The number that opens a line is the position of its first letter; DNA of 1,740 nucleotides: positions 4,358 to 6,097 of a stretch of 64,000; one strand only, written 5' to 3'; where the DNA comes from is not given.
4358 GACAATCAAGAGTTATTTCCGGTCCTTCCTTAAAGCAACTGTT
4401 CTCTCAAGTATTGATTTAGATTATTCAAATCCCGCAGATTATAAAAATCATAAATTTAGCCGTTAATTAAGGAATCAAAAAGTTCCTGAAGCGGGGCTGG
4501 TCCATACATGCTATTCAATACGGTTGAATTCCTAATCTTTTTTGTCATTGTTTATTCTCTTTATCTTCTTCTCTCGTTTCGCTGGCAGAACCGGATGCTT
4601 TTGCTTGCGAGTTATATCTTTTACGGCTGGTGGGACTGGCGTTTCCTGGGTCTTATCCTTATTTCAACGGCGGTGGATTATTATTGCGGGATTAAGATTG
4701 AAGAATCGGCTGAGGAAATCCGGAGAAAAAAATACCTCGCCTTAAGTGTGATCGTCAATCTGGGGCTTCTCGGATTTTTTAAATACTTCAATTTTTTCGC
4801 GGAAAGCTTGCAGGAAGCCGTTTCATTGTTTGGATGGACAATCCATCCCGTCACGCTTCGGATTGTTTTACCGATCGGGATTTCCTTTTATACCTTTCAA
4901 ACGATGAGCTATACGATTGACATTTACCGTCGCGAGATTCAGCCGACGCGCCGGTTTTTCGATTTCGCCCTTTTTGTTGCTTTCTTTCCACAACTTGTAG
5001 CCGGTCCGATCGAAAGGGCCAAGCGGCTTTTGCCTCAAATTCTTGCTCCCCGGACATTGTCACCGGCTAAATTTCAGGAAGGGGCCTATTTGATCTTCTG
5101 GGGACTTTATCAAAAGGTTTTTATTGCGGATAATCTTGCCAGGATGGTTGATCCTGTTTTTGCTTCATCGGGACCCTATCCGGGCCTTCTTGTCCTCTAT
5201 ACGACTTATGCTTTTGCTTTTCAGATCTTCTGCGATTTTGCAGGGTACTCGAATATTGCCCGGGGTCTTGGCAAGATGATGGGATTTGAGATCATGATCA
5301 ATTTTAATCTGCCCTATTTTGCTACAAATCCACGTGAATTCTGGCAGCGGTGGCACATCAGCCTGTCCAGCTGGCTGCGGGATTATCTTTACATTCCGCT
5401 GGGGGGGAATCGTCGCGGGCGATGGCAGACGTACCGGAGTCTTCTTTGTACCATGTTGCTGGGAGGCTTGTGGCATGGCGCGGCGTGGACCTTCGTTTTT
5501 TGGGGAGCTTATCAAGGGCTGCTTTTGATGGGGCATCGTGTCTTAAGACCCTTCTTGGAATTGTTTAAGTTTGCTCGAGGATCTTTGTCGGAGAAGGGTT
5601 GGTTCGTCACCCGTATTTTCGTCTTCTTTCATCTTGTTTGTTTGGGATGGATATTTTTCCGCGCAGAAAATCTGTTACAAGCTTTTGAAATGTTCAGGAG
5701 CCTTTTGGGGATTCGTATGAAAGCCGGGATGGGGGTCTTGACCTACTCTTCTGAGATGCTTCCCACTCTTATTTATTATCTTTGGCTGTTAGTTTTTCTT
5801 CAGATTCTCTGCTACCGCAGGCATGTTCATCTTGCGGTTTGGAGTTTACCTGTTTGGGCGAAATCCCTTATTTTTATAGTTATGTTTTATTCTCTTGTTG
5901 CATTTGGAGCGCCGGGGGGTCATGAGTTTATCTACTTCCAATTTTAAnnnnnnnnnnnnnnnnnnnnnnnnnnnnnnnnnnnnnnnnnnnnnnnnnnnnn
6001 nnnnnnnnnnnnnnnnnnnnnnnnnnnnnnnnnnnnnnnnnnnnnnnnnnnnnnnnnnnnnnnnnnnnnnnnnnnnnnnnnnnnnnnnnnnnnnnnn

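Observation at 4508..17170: MBOAT acyltransferase plus four diverged paralogs of membrane-anchored SGNH (AlgJ/PatB-like) proteins within 13 kb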

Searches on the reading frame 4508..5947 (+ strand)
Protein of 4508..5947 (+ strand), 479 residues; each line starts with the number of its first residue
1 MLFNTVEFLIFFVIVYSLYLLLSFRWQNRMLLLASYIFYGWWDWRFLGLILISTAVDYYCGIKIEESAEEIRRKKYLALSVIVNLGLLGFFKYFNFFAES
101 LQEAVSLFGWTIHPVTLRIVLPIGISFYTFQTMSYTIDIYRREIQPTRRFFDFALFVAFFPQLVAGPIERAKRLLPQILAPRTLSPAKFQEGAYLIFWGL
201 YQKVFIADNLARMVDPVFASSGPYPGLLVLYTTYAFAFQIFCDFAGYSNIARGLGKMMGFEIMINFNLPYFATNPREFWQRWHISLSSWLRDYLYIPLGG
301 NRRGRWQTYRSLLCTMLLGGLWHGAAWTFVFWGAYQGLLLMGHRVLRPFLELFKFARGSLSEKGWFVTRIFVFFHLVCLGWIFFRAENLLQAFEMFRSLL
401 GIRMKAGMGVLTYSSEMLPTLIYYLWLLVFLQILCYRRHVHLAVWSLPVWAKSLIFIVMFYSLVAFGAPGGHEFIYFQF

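Call 4: search_protein_families(library=pfam, proteins=[window:4508-5947:+], max_evalue=0.1)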
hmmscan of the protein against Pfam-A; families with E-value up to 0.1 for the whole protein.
window:4508-5947:+ (479 aa): 1 family
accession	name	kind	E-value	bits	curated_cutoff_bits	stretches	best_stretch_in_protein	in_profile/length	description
PF03062.24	MBOAT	-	1.3e-24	87.6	27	1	46-376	22-327/337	MBOAT, membrane-bound O-acyltransferase family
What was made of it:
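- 4508..5947 (+): MBOAT acyltransferase, 479 aa. Conserved His283 (5348-5368, RWHISLS) and His323 (5465-5488, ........). C-terminal acyl-shuttle hexapeptide FIYFQF at 5927-5944, with Tyr476. Pfam MBOAT 1.3e-24 (call 4).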

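Call 5: search_protein_families(library=ncbifam, proteins=[window:4508-5947:+], max_evalue=0.1)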
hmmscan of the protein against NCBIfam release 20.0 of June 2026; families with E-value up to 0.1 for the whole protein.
window:4508-5947:+ (479 aa): 1 family
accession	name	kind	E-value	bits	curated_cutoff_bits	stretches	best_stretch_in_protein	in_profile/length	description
TIGR04091.1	LTA_dltB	equivalog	1.4e-49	169.3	375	1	119-384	107-376/380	D-alanyl-lipoteichoic acid biosynthesis protein DltB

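Call 8: find_encoding_contigs(protein=window:4508-5947:+, flank=10000, max_places=6)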
Protein window:4508-5947:+ (479 aa): no gene with exactly this product is on record in the collection.
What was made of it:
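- Tried and rejected: Exact-sequence look-up of the MBOAT: not on record (call 8).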

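Call 52: search_solved_structures(query=window:4508-5947:+, max_evalue=0.001, show_alignments=1)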
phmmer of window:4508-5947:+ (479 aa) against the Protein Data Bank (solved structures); distinct sequences matched with E-value up to 0.001: 2.
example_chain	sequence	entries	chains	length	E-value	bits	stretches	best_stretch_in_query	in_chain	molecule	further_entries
8jem_A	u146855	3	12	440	2.4e-27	99.5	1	120-385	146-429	Teichoic acid D-alanyltransferase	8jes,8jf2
6bug_C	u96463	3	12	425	2.8e-27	99.2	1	119-385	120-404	D-alanyl transfer protein DltB | Integral membrane protein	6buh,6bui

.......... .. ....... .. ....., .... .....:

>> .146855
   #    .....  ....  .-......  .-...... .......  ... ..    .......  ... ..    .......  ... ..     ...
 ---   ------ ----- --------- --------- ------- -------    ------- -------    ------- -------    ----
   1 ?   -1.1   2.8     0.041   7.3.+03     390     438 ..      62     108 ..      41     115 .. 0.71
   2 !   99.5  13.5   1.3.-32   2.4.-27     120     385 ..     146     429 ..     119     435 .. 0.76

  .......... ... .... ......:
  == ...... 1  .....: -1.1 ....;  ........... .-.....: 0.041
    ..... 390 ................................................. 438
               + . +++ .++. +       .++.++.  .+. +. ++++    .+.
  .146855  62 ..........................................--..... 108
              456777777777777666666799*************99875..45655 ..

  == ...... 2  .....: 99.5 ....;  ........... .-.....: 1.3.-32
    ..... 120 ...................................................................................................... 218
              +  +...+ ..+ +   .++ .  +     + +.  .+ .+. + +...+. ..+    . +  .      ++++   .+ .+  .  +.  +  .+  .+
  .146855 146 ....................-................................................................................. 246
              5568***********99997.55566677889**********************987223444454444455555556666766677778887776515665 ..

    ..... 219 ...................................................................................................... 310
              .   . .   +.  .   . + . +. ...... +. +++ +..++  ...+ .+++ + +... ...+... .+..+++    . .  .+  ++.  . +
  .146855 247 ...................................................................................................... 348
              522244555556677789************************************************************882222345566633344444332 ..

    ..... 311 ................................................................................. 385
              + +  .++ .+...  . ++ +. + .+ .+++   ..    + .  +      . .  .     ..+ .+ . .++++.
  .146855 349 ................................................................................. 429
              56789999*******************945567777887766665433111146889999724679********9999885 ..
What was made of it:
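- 4508..5947 (+): DltB structures 8jem and 6bug at 2.4e-27 (call 52).
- On MBOAT (PF03062), bacterial polymer-acylating type: DltB structures hit at 2.4e-27 (call 52).
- Closest known: DltB/DltD/DltX/DltC teichoic acid D-alanylation. Same: The closest solved MBOAT structures are DltB (2.4e-27, call 52).
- Pfam and DltB-structure hits for the MBOAT (calls 4, 52).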

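Call 60: find_related_loci(query=A4, collection=metagenome_contigs, flank=10000)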
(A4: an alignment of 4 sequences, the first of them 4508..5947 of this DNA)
Query A4 (479 aa) in metagenome_contigs; peptide patterns used: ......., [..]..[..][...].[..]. (x = any residue, [..] = any of these).
600 stretches matched a pattern (row limit reached: there are more); 502 encode a relative of the query (tblastn E <= 1e-3); the best 80 are kept; 80 distinct loci.
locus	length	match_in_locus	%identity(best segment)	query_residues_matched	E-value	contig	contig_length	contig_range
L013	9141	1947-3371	61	1-479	0e+0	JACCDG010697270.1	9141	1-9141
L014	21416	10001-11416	58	1-479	0e+0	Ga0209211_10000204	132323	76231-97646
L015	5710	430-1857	56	1-479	0e+0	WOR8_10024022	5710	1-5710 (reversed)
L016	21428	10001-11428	53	1-479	1e-172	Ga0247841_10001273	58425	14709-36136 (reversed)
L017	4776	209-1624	56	1-479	3e-168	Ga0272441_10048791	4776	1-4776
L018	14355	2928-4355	51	1-479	2e-158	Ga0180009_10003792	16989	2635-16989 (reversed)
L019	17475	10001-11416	55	1-479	2e-161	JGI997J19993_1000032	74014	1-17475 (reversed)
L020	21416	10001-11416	55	1-479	3e-158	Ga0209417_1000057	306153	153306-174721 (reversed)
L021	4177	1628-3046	51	1-479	2e-159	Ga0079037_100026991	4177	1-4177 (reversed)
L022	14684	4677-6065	53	13-479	4e-155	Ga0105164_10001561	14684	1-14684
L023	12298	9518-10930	52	1-479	3e-153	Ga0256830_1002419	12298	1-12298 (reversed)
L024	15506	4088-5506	52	1-479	8e-151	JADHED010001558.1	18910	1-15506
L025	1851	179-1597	52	1-479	8e-159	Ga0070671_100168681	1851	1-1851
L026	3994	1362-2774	49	1-479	5e-149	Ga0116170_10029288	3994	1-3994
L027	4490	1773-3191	51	1-479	7e-148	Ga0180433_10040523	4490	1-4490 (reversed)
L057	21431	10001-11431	46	1-479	4e-132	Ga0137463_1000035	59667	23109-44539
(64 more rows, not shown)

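Call 71: search_protein_families(library=pfam, proteins=[L057:147-1286:+, L057:1350-2471:+, L057:2538-3866:+, L057:4039-5109:+, L057:6091-7194:+, L057:7204-8268:+, L057:8423-9694:-, L057:12545-13411:-, L057:15596-17425:+, L057:18079-19425:+], max_evalue=0.001)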
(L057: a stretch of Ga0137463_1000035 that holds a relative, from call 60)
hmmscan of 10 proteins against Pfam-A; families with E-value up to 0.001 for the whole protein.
L057:147-1286:+ (379 aa): 2 families
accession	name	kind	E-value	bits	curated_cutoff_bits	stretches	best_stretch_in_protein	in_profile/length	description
PF02350.25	Epimerase_2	-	6.3e-100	334.8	30.6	1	29-371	2-346/347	UDP-N-acetylglucosamine 2-epimerase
PF13579.12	Glyco_trans_4_4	-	9.9e-05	23.2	29.7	1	64-158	44-137/158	Glycosyl transferase 4-like domain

L057:1350-2471:+ (373 aa): 2 families
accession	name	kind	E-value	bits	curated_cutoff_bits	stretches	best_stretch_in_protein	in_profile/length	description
PF13472.12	Lipase_GDSL_2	-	2.9e-24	87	32.9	1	117-358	1-178/178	GDSL-like Lipase/Acylhydrolase family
PF00657.28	Lipase_GDSL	-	9.7e-14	52.4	23.6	1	115-361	1-206/208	GDSL-like Lipase/Acylhydrolase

L057:2538-3866:+ (442 aa): 1 family
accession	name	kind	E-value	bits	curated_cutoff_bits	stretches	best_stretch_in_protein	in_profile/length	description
PF04932.20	Wzy_C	-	3.9e-24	85.6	31.7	1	187-342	2-148/149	O-Antigen ligase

L057:4039-5109:+ (356 aa): 1 family
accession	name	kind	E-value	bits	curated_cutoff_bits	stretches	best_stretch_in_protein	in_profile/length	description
PF01757.29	Acyl_transf_3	-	8.9e-21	74.7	31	1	18-329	4-326/326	Acyltransferase domain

L057:6091-7194:+ (367 aa): 0 families

L057:7204-8268:+ (354 aa): 0 families

L057:8423-9694:- (423 aa): 5 families
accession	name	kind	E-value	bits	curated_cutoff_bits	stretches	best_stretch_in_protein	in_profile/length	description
PF13692.12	Glyco_trans_1_4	-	2.3e-22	80.3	27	1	236-379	3-140/142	Glycosyl transferases group 1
PF00534.26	Glycos_transf_1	-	9.2e-21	74.6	26.4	1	233-393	14-171/172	Glycosyl transferases group 1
PF13579.12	Glyco_trans_4_4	-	6.4e-13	49.8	29.7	1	42-210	10-157/158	Glycosyl transferase 4-like domain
PF13439.12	Glyco_transf_4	-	1.5e-07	32.1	28.5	1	43-210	12-164/170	Glycosyltransferase Family 4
PF13524.12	Glyco_trans_1_2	-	2.1e-05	24.9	25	1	266-409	15-143/144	Glycosyl transferase-like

L057:12545-13411:- (288 aa): 8 families
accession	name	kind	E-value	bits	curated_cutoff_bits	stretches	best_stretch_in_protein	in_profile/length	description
PF08241.18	Methyltransf_11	-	2.8e-23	82.8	21.2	1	56-152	1-94/95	Methyltransferase domain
PF13649.12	Methyltransf_25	-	6.8e-20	72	27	1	56-147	2-95/97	Methyltransferase domain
PF13847.12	Methyltransf_31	-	5.7e-17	62.2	27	1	52-157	4-113/145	Methyltransferase domain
PF08242.18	Methyltransf_12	-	1e-13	52.3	30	1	56-149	1-96/98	Methyltransferase domain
PF13489.12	Methyltransf_23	-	4.5e-12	46.4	27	1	38-221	7-162/164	Methyltransferase domain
PF01209.24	Ubie_methyltran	-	1.3e-08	35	20.1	1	51-152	47-150/233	ubiE/COQ5 methyltransferase family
PF02353.26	CMAS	-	6.7e-07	29.3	27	1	9-133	17-142/273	Mycolic acid cyclopropane synthetase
PF03848.20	TehB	-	0.00068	19.6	20.4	1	53-134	32-111/193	Tellurite resistance protein TehB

L057:15596-17425:+ (609 aa): 2 families
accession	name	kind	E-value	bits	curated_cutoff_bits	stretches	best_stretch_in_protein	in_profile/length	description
PF02543.21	Carbam_trans_N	-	4.9e-108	362.1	24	1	2-346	1-346/346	Carbamoyltransferase N-terminus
PF16861.10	Carbam_trans_C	-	3.1e-75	251.9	27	1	402-591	1-170/170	Carbamoyltransferase C-terminus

L057:18079-19425:+ (448 aa): 0 families
